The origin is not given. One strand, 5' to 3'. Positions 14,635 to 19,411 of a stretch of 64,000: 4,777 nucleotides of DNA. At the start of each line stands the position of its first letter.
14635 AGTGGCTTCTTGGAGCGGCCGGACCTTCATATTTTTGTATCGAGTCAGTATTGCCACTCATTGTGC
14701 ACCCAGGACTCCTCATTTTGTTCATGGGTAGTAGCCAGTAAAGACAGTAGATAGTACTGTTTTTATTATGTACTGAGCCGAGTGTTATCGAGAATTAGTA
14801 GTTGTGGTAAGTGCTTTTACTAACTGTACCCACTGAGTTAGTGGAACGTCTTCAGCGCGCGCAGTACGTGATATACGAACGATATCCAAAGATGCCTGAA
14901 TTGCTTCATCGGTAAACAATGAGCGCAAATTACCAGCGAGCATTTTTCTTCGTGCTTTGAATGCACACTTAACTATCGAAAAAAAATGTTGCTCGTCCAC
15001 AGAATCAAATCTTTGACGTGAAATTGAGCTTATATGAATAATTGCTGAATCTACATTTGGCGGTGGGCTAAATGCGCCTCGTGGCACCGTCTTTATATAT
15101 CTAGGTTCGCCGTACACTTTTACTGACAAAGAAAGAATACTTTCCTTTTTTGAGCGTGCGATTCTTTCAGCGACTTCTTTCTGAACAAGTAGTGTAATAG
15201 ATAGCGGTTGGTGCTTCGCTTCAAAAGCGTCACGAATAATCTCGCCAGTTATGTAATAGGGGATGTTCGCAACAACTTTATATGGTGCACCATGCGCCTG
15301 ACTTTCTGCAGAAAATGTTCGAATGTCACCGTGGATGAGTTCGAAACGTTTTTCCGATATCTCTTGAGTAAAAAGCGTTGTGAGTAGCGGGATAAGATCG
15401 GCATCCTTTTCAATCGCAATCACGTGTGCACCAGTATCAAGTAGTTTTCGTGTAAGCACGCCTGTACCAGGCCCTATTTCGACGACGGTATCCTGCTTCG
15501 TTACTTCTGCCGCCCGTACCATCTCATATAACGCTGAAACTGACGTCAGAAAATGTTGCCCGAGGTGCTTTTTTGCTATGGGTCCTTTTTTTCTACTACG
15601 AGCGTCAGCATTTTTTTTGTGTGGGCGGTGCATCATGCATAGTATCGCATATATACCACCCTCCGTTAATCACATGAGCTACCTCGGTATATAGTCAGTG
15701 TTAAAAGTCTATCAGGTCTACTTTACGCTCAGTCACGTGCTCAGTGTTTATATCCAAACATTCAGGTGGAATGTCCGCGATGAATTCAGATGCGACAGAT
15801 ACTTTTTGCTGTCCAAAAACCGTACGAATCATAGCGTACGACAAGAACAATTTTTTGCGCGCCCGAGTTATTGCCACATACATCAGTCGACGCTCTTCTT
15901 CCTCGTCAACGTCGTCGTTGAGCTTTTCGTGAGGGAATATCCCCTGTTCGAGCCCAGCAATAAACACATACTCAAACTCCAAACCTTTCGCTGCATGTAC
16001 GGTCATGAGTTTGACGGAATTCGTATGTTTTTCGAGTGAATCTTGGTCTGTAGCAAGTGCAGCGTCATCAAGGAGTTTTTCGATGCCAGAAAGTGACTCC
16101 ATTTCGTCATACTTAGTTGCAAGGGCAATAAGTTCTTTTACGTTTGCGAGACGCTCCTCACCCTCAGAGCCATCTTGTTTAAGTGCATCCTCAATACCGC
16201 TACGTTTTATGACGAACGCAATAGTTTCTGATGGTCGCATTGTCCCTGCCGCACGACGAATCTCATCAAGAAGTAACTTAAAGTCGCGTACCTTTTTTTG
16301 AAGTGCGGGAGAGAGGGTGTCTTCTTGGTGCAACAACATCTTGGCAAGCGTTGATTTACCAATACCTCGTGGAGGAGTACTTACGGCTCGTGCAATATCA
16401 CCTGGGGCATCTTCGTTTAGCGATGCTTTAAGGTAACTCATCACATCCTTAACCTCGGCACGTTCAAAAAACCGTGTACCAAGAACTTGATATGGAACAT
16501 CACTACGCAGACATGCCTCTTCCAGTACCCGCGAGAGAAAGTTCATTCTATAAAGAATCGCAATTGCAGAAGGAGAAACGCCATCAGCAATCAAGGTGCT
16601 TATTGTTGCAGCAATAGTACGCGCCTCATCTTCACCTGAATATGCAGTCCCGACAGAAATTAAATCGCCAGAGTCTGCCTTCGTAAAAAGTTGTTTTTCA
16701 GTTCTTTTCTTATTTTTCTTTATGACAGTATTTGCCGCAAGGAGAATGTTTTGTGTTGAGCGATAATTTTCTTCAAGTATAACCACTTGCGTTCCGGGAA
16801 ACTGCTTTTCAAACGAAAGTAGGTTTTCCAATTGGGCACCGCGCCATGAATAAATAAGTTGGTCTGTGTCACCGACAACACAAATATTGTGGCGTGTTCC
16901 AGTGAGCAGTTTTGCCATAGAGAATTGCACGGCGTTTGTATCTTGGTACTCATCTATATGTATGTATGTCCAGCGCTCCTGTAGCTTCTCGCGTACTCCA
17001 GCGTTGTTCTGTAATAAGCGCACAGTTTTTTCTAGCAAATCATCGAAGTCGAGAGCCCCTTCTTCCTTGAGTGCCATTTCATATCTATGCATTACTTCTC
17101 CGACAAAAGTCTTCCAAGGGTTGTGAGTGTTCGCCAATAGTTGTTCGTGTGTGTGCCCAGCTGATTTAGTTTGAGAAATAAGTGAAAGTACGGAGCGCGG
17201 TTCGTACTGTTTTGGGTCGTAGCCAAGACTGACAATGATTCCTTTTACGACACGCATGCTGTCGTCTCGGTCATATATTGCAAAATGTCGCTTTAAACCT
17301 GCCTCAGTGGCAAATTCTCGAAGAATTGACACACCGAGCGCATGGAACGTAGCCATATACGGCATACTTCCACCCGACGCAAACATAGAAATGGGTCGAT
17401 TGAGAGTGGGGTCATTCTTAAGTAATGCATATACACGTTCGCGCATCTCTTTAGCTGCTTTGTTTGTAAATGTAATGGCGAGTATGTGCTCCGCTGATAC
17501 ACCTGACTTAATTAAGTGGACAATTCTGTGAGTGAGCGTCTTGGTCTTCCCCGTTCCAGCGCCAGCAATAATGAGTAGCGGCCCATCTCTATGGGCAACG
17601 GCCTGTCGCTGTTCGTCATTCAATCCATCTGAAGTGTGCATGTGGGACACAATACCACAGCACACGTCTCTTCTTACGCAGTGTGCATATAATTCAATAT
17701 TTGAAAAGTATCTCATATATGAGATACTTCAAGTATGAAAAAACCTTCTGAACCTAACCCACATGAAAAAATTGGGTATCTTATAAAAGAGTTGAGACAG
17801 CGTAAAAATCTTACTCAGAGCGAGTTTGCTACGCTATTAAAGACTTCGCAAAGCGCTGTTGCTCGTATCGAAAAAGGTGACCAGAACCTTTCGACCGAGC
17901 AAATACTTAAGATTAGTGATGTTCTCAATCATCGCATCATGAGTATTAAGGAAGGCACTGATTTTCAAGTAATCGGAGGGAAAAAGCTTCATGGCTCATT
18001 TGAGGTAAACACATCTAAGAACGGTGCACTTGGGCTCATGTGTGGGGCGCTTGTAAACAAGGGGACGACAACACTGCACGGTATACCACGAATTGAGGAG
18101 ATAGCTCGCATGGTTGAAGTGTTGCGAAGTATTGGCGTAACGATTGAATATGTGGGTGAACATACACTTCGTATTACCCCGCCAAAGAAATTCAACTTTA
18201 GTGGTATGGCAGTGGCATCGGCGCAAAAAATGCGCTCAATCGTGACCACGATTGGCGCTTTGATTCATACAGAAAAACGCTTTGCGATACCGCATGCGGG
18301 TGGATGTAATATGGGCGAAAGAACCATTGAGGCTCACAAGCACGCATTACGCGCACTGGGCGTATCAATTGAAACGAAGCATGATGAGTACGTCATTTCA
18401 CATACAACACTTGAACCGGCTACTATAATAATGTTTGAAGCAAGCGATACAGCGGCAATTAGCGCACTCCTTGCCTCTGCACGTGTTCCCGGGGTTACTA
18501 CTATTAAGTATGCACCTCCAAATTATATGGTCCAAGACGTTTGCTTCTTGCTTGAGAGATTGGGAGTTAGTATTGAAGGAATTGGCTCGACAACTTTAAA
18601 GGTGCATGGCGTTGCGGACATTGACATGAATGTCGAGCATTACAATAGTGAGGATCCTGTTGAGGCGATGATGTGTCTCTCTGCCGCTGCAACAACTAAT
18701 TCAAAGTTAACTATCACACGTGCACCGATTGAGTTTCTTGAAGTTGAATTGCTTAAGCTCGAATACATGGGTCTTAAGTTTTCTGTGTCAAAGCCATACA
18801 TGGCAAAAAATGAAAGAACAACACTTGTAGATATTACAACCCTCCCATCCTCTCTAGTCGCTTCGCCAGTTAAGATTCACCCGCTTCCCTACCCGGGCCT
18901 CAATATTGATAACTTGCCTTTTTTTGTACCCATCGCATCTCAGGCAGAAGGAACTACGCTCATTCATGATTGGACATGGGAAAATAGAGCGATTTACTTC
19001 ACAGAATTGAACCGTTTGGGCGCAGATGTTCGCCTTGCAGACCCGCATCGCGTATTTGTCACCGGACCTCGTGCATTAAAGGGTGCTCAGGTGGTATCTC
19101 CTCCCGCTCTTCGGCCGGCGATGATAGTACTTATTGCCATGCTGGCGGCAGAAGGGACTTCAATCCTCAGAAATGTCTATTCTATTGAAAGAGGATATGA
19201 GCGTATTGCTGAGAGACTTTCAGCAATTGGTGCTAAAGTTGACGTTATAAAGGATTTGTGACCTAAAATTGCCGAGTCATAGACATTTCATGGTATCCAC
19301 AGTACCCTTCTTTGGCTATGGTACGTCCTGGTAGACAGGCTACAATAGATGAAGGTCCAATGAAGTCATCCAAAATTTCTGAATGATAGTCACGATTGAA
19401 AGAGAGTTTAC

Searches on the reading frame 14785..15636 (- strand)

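Call 71: search_protein_families(library=pfam, proteins=[window:14785-15636:-], max_evalue=0.01)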
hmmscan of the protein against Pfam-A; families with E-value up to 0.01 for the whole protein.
window:14785-15636:- (283 aa): 3 families
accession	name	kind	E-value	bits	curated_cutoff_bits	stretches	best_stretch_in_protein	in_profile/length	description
PF00398.26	RrnaAD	-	1e-57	195.7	24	1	21-276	4-261/263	Ribosomal RNA adenine dimethylase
PF13649.12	Methyltransf_25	-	0.00024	22.2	27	1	51-113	1-63/97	Methyltransferase domain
PF13679.12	Methyltransf_32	-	0.0094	16.4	27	0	27-108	7-92/143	Methyltransferase domain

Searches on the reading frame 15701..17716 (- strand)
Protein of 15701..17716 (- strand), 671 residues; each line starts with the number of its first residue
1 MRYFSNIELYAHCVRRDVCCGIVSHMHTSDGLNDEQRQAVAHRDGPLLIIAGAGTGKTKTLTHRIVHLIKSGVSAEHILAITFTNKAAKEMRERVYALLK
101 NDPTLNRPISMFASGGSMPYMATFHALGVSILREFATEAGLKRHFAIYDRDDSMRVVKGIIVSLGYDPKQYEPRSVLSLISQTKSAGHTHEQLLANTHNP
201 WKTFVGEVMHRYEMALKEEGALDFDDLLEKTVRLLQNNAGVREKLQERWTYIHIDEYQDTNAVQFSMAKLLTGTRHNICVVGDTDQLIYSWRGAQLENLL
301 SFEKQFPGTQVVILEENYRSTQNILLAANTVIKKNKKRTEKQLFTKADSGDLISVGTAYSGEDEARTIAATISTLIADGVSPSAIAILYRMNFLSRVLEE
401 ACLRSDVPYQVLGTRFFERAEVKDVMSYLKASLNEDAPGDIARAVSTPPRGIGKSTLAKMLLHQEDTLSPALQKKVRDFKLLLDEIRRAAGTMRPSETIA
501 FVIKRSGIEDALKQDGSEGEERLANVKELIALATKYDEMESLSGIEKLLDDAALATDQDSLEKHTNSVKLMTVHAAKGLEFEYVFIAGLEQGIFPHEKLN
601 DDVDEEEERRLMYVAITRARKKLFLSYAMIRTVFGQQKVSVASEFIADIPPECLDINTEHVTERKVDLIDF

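Call 15: search_protein_families(library=pfam, proteins=[window:15701-17716:-], max_evalue=0.001)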
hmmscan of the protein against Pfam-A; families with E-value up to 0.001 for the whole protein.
window:15701-17716:- (671 aa): 10 families
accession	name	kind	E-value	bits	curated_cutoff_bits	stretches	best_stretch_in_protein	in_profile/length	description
PF00580.27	UvrD-helicase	-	6.3e-86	288.8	23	1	32-307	1-271/271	UvrD/REP helicase N-terminal domain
PF13361.12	UvrD_C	-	1.3e-68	232.5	25.6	1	313-628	2-348/350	UvrD-like helicase C-terminal domain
PF13245.12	AAA_19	-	1e-24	87.6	25.1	1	36-290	1-132/134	AAA domain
PF13538.12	UvrD_C_2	-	3.5e-11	43.2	27.4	1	570-625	4-51/52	UvrD-like helicase C-terminal domain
PF13604.12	AAA_30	-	2.9e-09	37.4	27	1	32-94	2-65/191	AAA domain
PF13087.12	AAA_12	-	5.1e-06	26.6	27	0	558-624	138-189/195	AAA domain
PF01443.25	Viral_helicase1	-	6.2e-06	26.6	21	0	559-624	170-225/228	Viral superfamily 1 RNA helicase core domain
PF13086.12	AAA_11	-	5.1e-05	23.6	27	1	32-97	2-74/257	AAA domain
PF13173.12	AAA_14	-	0.00015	22.2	27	0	220-281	33-96/129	AAA domain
PF04851.21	ResIII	-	0.00047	20.5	22.5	0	38-102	17-80/164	Type III restriction enzyme, res subunit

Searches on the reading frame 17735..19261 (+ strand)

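Call 15: search_protein_families(library=pfam, proteins=[window:17735-19261:+], max_evalue=0.001)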
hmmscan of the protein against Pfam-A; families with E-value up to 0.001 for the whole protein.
window:17735-19261:+ (508 aa): 5 families
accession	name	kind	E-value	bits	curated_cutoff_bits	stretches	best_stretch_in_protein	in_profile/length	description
PF00275.25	EPSP_synthase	-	2.2e-45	155.6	22.8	1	81-495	3-417/417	EPSP synthase (3-phosphoshikimate 1-carboxyvinyltransferase)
PF01381.28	HTH_3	-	1.8e-12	47.6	23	1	17-65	1-49/55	Helix-turn-helix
PF13560.12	HTH_31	-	3.8e-08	34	27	1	15-64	4-54/64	Helix-turn-helix domain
PF13744.12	HTH_37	-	1.4e-05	25.2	27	1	12-52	18-58/80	Helix-turn-helix domain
PF12844.13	HTH_19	-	0.00023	21.4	30.2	1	14-61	1-48/64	Helix-turn-helix domain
